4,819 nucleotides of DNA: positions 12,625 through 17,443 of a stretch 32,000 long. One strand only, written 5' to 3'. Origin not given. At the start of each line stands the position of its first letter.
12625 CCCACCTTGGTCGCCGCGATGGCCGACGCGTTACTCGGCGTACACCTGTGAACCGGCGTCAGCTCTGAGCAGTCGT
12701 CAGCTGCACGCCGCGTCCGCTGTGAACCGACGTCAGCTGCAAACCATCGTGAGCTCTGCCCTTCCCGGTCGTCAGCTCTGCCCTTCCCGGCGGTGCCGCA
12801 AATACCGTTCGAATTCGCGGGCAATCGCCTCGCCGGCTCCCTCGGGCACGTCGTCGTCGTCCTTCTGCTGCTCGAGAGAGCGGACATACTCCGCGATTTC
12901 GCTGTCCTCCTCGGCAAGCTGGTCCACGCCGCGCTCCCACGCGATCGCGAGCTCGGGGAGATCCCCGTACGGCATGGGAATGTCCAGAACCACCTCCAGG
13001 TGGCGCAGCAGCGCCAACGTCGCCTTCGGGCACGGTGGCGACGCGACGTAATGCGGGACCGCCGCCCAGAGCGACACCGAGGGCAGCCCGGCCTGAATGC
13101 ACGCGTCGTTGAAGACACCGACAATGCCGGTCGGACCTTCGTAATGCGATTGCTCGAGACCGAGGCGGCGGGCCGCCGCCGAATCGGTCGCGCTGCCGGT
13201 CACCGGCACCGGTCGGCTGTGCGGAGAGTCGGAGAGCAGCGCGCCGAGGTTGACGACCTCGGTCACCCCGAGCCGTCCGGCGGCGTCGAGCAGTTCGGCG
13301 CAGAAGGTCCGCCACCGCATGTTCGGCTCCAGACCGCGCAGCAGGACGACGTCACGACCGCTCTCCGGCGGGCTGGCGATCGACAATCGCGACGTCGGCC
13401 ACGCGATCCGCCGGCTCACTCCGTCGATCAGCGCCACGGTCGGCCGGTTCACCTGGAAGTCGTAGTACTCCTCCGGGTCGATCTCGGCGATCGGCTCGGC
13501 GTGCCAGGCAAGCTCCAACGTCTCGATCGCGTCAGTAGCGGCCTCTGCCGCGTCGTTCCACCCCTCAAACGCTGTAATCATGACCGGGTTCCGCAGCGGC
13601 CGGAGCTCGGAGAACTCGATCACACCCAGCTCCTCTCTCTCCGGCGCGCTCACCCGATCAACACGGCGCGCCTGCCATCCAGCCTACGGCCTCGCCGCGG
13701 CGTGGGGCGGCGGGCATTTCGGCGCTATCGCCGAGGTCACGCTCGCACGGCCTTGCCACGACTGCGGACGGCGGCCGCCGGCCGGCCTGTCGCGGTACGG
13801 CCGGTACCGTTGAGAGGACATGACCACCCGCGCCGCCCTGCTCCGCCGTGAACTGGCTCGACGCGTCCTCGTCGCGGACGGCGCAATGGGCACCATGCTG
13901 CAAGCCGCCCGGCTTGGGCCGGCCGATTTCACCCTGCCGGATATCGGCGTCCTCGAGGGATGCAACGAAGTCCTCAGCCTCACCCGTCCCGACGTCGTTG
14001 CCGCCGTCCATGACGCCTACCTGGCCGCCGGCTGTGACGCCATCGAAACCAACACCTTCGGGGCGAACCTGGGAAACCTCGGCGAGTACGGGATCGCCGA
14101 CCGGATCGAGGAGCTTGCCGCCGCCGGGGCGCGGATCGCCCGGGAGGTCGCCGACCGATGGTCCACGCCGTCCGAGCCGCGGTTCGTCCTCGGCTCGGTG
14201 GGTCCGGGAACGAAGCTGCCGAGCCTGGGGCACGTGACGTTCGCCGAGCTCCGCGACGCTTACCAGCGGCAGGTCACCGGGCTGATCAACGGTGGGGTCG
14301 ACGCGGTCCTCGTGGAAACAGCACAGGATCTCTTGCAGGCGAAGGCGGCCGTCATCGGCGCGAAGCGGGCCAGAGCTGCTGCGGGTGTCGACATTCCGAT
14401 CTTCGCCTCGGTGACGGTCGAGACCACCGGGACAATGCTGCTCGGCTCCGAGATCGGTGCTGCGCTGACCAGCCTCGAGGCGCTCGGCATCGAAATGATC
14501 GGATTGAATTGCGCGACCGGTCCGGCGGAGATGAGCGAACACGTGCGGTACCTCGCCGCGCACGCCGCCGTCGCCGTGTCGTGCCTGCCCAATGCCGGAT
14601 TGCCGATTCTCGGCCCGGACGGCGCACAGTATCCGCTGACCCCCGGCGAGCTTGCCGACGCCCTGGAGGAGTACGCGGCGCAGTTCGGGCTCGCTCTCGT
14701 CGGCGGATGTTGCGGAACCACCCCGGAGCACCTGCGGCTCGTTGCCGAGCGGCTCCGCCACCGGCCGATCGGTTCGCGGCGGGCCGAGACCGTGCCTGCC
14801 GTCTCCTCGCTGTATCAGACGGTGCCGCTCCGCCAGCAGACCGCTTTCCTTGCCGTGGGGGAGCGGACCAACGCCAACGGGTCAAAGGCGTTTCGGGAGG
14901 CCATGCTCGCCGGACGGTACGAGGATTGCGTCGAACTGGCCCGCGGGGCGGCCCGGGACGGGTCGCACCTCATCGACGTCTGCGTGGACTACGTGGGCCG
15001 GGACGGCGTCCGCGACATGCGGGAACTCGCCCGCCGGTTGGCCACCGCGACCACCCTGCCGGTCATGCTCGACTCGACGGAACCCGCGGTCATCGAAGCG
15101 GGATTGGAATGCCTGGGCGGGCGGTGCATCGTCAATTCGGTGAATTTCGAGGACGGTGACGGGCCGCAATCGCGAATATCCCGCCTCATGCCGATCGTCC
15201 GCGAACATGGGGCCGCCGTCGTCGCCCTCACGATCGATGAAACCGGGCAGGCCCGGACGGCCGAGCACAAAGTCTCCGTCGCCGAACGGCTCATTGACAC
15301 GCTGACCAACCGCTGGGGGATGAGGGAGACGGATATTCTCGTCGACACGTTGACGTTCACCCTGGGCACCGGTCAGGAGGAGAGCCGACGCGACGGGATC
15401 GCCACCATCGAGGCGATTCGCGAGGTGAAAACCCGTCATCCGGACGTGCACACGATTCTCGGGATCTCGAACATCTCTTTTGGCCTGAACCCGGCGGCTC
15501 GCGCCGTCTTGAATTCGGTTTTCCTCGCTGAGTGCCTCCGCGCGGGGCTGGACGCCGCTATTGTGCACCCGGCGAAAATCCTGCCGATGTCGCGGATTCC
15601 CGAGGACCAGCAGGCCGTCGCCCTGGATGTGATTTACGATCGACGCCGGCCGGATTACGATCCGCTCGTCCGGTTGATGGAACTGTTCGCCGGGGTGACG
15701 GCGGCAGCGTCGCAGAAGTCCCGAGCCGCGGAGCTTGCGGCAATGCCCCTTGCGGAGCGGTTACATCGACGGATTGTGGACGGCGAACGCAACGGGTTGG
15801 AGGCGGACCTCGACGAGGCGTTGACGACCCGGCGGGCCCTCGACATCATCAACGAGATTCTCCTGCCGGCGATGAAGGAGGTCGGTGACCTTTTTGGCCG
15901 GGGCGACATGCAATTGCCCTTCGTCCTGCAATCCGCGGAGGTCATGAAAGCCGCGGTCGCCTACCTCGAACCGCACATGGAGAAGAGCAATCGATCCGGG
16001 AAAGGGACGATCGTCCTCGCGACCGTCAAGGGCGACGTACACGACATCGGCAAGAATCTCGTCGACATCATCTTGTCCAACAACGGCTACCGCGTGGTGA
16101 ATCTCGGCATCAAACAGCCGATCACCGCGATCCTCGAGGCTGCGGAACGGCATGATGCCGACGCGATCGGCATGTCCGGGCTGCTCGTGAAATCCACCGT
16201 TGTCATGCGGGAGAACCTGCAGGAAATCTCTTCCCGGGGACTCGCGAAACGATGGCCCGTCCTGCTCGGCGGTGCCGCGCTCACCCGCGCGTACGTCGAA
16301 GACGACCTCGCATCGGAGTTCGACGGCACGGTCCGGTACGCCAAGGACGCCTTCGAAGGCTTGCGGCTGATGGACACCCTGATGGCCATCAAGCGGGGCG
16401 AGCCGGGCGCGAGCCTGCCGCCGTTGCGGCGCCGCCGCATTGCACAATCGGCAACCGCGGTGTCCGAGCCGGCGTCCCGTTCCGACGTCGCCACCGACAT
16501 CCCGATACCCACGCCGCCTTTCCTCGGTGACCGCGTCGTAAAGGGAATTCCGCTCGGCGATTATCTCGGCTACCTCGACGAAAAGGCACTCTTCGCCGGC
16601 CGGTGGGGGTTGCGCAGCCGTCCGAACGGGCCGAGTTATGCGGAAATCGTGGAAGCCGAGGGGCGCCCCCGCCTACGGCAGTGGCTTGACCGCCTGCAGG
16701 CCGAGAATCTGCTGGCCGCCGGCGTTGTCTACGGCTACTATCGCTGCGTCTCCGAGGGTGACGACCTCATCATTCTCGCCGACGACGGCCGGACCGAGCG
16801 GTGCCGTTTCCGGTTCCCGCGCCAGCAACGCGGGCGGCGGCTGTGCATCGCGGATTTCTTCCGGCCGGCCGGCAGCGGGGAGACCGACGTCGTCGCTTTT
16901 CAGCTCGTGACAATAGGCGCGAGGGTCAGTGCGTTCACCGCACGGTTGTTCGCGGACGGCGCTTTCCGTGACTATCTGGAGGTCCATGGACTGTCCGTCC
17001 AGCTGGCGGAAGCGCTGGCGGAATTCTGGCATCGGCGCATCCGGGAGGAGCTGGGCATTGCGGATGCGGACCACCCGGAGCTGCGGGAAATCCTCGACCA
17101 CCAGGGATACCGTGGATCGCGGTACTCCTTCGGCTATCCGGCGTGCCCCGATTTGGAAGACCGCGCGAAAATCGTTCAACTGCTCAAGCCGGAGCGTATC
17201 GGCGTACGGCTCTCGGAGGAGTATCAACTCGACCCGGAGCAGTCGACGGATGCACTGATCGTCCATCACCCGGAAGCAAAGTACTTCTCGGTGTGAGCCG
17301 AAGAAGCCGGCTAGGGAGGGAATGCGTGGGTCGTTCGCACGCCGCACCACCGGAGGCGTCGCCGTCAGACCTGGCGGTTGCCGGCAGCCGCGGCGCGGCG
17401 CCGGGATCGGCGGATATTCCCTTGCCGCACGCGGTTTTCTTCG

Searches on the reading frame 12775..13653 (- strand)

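Call 70: search_protein_families(library=pfam, proteins=[window:12775-13653:-], max_evalue=0.00001)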
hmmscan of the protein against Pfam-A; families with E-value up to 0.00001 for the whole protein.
window:12775-13653:- (293 aa): 1 family
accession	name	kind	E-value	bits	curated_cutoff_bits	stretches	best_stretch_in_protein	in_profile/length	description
PF09754.15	PAC2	-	3.7e-62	210.4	25.8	1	28-247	1-215/215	PAC2 family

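Call 71: search_protein_families(library=padloc, proteins=[window:12775-13653:-], max_evalue=0.00001)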
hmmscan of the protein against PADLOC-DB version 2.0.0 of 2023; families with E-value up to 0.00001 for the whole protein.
window:12775-13653:- (293 aa): 0 families

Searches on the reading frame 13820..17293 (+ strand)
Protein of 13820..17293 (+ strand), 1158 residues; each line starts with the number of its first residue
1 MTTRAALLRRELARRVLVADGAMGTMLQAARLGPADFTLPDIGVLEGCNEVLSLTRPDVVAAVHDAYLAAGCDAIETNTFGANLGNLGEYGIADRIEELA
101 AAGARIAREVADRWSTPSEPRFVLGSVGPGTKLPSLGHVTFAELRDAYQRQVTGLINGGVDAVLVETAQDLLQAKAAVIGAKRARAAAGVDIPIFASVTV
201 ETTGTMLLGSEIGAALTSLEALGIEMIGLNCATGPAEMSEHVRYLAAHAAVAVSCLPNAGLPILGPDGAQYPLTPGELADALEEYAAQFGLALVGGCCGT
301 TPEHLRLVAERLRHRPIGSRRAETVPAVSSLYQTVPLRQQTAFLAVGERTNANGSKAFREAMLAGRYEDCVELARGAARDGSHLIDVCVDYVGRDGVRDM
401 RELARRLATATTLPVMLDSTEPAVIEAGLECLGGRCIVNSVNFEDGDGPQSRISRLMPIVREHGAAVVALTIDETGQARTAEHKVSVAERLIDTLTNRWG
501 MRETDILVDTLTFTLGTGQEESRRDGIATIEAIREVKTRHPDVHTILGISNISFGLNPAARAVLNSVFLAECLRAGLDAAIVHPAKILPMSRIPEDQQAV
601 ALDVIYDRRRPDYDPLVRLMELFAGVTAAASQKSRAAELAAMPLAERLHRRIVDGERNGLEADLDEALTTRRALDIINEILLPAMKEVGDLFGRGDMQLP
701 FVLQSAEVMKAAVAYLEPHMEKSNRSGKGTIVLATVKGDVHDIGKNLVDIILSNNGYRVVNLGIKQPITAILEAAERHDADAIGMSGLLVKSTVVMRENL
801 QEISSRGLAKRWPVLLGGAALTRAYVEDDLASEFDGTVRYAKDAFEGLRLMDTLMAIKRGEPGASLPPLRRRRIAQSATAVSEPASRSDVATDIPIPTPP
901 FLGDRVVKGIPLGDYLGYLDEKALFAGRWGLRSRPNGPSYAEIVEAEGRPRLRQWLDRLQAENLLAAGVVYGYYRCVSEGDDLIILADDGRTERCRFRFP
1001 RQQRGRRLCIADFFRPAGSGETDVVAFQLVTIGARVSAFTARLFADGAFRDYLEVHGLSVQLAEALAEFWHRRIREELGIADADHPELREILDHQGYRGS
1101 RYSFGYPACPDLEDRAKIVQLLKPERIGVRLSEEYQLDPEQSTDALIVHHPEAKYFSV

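Call 70: search_protein_families(library=pfam, proteins=[window:13820-17293:+], max_evalue=0.00001)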
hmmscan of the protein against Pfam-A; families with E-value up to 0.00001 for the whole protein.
window:13820-17293:+ (1158 aa): 5 families
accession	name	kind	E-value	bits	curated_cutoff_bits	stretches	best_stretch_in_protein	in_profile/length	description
PF02574.22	S-methyl_trans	-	3.1e-82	277.1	22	1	17-312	1-283/283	Homocysteine S-methyltransferase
PF00809.28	Pterin_bind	-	3.2e-44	151.8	25.5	1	347-583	1-244/244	Pterin binding enzyme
PF02965.22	Met_synt_B12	-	1.2e-37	130.3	25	1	954-1158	46-257/273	Vitamin B12 dependent methionine synthase, activation domain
PF02607.22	B12-binding_2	-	4.1e-25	88.2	23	1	644-717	1-74/74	B12 binding domain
PF02310.24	B12-binding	-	2.6e-21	76.1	32.1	1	730-848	2-120/121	B12 binding domain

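Call 71: search_protein_families(library=padloc, proteins=[window:13820-17293:+], max_evalue=0.00001)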
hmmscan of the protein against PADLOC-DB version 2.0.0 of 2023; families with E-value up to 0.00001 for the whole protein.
window:13820-17293:+ (1158 aa): 0 families
